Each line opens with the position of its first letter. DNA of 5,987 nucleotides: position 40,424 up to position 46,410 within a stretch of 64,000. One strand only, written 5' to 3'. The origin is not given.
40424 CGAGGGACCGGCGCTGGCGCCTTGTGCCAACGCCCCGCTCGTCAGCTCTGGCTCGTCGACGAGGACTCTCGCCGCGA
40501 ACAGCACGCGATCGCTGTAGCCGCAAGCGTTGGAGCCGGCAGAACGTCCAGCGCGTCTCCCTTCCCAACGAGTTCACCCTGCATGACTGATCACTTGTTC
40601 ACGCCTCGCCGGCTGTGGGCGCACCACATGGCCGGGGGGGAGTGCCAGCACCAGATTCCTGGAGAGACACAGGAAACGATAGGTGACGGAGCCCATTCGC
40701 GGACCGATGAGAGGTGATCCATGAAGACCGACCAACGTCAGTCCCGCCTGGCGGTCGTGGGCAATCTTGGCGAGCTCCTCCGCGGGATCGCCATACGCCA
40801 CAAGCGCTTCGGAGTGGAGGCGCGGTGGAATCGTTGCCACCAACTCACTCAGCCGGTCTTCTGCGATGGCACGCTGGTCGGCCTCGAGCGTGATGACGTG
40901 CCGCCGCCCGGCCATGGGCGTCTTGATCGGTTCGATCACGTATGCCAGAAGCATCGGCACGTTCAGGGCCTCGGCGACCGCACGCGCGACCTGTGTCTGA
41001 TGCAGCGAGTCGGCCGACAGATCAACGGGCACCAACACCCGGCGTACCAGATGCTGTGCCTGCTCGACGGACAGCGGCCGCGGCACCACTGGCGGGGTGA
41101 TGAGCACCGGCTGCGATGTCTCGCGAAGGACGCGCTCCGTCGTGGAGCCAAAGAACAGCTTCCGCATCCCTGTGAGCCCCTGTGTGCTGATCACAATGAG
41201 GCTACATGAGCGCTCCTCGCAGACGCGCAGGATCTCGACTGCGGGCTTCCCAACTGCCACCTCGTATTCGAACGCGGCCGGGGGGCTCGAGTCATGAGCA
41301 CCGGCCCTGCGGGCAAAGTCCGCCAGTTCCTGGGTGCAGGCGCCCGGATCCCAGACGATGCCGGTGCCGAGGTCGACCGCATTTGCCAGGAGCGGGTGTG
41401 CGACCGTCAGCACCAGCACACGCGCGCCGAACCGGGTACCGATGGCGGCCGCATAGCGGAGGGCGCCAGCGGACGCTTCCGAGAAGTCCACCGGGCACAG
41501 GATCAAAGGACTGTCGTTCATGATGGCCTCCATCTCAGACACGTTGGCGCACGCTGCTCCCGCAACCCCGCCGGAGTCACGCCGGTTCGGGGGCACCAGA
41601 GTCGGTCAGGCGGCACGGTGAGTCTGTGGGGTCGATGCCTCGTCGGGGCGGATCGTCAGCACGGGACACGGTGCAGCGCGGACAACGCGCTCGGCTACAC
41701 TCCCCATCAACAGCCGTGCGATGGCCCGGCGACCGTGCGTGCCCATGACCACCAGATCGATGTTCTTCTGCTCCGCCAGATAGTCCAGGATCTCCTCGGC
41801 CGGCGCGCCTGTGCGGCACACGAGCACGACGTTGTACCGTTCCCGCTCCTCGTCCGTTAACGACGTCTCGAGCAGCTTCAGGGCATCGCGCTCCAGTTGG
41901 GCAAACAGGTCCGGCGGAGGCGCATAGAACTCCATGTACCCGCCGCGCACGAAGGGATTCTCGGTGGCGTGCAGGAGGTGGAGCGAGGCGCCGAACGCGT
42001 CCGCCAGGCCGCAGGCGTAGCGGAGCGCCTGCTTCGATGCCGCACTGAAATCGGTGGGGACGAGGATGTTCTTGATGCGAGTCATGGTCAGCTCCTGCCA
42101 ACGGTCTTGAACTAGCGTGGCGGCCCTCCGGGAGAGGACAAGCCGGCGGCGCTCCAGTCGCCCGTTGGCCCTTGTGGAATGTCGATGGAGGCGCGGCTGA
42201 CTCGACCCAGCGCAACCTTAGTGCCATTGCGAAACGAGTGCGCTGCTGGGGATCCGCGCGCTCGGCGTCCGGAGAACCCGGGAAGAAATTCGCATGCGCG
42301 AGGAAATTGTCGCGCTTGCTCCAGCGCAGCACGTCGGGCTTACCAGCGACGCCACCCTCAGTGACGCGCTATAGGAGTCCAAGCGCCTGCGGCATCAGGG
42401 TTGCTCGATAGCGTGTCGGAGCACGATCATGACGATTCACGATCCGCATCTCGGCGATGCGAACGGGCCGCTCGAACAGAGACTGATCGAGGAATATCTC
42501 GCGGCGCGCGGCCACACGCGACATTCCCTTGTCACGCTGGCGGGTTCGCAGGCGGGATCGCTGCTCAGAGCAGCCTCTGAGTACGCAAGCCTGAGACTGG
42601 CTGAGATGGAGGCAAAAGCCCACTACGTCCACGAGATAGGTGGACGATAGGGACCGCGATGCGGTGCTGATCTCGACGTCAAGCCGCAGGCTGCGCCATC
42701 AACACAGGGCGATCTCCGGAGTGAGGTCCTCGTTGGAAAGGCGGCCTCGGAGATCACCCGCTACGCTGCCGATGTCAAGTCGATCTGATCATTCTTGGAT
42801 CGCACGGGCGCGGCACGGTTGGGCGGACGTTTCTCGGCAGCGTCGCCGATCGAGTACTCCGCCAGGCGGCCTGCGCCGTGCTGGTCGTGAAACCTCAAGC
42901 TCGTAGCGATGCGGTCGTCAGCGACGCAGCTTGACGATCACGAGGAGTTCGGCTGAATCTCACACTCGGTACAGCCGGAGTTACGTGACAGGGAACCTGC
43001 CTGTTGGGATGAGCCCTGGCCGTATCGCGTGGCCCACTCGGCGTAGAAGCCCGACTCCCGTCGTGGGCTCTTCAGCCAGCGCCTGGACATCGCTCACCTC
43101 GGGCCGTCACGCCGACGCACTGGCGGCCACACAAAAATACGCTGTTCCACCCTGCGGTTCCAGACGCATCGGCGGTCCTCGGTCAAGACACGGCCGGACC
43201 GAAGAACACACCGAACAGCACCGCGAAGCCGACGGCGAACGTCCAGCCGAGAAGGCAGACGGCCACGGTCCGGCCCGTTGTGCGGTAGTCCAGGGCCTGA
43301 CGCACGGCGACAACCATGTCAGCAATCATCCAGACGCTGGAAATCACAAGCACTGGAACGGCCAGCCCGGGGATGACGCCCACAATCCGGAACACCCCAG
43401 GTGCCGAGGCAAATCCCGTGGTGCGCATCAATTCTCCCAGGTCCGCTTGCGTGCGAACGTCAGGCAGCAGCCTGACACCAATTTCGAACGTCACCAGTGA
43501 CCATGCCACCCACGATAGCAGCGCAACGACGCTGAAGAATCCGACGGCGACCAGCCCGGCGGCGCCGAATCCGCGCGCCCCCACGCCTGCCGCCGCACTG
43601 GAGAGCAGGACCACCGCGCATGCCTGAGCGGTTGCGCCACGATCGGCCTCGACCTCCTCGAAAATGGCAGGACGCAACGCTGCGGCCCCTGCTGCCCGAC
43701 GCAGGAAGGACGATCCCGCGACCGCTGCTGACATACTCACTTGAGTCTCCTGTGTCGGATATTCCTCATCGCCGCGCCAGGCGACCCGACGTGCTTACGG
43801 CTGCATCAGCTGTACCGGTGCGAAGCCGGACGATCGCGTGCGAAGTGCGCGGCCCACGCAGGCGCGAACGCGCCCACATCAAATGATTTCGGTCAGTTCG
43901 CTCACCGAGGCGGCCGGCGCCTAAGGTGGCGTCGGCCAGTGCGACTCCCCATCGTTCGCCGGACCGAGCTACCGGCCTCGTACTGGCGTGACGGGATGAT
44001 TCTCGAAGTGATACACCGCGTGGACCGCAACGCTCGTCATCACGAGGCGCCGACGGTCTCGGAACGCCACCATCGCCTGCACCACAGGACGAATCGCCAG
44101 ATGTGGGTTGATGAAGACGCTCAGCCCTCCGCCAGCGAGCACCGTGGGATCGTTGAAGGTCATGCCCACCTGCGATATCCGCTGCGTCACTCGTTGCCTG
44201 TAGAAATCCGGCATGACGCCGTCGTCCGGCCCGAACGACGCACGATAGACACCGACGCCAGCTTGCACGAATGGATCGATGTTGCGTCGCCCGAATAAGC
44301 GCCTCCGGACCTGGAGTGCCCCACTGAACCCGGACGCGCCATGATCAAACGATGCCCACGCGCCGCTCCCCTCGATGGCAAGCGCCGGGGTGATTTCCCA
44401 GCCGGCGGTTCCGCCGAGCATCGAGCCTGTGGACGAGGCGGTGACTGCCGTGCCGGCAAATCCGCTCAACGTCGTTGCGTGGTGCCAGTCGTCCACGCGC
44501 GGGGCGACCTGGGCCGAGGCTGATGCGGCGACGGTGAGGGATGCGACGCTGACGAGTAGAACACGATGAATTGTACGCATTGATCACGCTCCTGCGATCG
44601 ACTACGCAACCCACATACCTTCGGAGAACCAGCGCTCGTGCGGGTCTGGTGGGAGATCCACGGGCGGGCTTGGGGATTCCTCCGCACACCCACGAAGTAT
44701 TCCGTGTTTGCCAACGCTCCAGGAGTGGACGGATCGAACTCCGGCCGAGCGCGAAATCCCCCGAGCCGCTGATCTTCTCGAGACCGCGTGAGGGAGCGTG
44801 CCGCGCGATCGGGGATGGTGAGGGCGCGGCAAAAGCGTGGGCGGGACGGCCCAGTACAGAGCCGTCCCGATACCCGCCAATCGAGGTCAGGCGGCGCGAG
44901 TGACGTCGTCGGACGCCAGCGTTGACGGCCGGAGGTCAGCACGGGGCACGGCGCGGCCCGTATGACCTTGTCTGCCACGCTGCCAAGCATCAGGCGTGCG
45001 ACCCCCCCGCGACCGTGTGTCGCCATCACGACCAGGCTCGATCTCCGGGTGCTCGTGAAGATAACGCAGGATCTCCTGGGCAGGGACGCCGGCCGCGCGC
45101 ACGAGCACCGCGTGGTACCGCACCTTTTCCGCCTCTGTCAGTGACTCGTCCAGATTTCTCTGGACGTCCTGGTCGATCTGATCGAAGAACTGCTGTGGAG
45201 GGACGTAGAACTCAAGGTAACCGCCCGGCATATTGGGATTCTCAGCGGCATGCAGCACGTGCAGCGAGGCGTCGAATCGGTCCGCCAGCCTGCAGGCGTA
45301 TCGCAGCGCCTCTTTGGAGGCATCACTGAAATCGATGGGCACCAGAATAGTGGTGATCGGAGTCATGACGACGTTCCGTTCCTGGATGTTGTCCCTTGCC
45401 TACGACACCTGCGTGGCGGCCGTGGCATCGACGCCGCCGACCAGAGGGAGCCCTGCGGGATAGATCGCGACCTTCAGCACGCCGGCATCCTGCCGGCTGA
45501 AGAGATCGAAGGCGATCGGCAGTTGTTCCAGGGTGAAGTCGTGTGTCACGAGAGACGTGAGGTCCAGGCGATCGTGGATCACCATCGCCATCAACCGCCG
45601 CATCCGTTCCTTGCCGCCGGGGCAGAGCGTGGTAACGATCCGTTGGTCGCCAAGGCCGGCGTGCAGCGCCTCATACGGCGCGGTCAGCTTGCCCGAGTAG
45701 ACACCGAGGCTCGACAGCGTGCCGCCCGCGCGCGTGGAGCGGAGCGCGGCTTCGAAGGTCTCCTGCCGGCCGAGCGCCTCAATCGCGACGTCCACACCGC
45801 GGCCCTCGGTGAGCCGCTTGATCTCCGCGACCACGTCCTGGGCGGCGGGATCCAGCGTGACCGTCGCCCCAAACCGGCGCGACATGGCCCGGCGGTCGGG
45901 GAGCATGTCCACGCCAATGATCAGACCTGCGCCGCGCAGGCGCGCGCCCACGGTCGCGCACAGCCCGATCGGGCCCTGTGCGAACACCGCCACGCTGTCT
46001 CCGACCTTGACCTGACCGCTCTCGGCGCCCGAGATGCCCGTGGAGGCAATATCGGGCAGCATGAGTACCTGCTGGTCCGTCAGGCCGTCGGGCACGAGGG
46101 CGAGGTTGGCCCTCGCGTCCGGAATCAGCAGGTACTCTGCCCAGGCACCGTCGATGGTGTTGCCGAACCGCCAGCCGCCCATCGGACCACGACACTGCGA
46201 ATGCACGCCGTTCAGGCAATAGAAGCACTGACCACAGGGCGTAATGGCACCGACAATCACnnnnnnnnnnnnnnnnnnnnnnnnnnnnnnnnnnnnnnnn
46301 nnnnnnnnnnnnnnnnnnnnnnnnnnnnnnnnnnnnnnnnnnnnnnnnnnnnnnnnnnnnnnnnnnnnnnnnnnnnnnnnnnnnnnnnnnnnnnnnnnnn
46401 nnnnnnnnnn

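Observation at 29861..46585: USP-rich dormancy/hypoxia-type gene set apparently run by a sigma-54 activator and a FixL-like kinase instead of a DosR/FixJ-type regulator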

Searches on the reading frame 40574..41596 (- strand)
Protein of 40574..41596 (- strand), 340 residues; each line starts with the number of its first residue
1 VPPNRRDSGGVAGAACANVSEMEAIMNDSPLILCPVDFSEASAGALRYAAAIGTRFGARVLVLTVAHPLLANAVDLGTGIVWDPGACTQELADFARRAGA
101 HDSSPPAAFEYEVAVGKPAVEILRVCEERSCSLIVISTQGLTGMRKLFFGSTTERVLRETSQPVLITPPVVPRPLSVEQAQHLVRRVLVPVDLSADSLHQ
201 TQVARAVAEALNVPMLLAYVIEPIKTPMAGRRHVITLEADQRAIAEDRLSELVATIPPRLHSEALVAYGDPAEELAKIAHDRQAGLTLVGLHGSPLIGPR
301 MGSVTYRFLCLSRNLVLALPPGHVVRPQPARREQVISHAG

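Call 5: search_protein_families(library=pfam, proteins=[window:40574-41596:-], max_evalue=0.01)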
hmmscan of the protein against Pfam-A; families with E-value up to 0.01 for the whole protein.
window:40574-41596:- (340 aa): 1 family
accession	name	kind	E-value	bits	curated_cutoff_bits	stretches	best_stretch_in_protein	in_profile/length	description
PF00582.32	Usp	-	3.5e-40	138.3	24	2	32-168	5-141/141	Universal stress protein family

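Call 38: search_protein_families(library=ncbifam, proteins=[window:40574-41596:-], max_evalue=0.0001)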
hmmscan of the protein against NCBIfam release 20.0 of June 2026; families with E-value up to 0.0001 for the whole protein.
window:40574-41596:- (340 aa): 0 families

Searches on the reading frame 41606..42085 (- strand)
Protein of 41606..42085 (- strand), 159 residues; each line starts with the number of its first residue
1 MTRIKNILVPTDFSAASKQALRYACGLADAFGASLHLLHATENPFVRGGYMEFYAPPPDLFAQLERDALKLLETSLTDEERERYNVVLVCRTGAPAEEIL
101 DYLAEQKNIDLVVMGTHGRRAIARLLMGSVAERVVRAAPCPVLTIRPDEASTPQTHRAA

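Call 5: search_protein_families(library=pfam, proteins=[window:41606-42085:-], max_evalue=0.01)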
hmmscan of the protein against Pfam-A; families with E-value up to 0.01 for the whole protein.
window:41606-42085:- (159 aa): 1 family
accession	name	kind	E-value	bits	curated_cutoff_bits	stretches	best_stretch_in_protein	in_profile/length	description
PF00582.32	Usp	-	4e-36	125.1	24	1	4-146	2-141/141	Universal stress protein family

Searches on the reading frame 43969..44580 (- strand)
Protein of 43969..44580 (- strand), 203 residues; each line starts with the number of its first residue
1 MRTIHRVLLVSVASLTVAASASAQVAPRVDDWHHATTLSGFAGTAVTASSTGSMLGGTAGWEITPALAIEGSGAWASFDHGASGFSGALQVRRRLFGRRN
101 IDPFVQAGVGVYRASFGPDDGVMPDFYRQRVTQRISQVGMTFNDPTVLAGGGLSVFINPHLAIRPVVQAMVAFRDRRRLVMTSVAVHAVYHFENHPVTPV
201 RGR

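Call 6: search_protein_families(library=pfam, proteins=[window:43969-44580:-], max_evalue=0.01)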
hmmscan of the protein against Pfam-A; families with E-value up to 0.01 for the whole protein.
window:43969-44580:- (203 aa): 1 family
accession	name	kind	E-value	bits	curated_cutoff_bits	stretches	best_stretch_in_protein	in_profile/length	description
PF13505.12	OMP_b-brl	-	2e-05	25.2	28.7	1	9-169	5-152/175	Outer membrane protein beta-barrel domain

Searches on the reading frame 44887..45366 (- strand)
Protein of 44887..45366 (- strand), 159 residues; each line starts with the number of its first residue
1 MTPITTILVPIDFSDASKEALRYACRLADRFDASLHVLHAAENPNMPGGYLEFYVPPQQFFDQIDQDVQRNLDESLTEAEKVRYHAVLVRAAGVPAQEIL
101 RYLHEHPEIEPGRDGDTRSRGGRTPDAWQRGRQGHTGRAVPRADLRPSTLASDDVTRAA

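Call 6: search_protein_families(library=pfam, proteins=[window:44887-45366:-], max_evalue=0.01)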
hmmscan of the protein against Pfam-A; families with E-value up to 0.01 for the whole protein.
window:44887-45366:- (159 aa): 1 family
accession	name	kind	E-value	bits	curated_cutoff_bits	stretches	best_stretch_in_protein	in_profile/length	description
PF00582.32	Usp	-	8.2e-14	52.8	24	1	5-105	3-101/141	Universal stress protein family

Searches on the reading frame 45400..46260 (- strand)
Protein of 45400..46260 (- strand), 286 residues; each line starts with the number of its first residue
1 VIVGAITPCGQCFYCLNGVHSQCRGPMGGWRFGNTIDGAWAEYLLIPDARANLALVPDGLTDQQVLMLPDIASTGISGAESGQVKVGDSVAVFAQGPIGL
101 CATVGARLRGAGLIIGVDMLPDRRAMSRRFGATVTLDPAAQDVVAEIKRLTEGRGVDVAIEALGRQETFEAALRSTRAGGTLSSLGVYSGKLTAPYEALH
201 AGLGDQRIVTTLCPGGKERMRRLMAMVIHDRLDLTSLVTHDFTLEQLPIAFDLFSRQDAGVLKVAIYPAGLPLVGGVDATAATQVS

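Call 6: search_protein_families(library=pfam, proteins=[window:45400-46260:-], max_evalue=0.01)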
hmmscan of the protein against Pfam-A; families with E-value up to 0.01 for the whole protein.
window:45400-46260:- (286 aa): 4 families
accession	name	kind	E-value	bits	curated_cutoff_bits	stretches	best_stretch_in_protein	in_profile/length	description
PF00107.32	ADH_zinc_N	-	1.9e-25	89.7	31.8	1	97-226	1-126/129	Zinc-binding dehydrogenase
PF13602.12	ADH_zinc_N_2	-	4.2e-07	31.4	27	1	131-254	2-123/134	Zinc-binding dehydrogenase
PF08240.17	ADH_N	-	1.3e-05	25.8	23.5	1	5-50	64-98/104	Alcohol dehydrogenase GroES-like domain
PF16912.11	Glu_dehyd_C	-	0.00048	20.1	34.9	1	88-252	32-199/211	Glucose dehydrogenase C-terminus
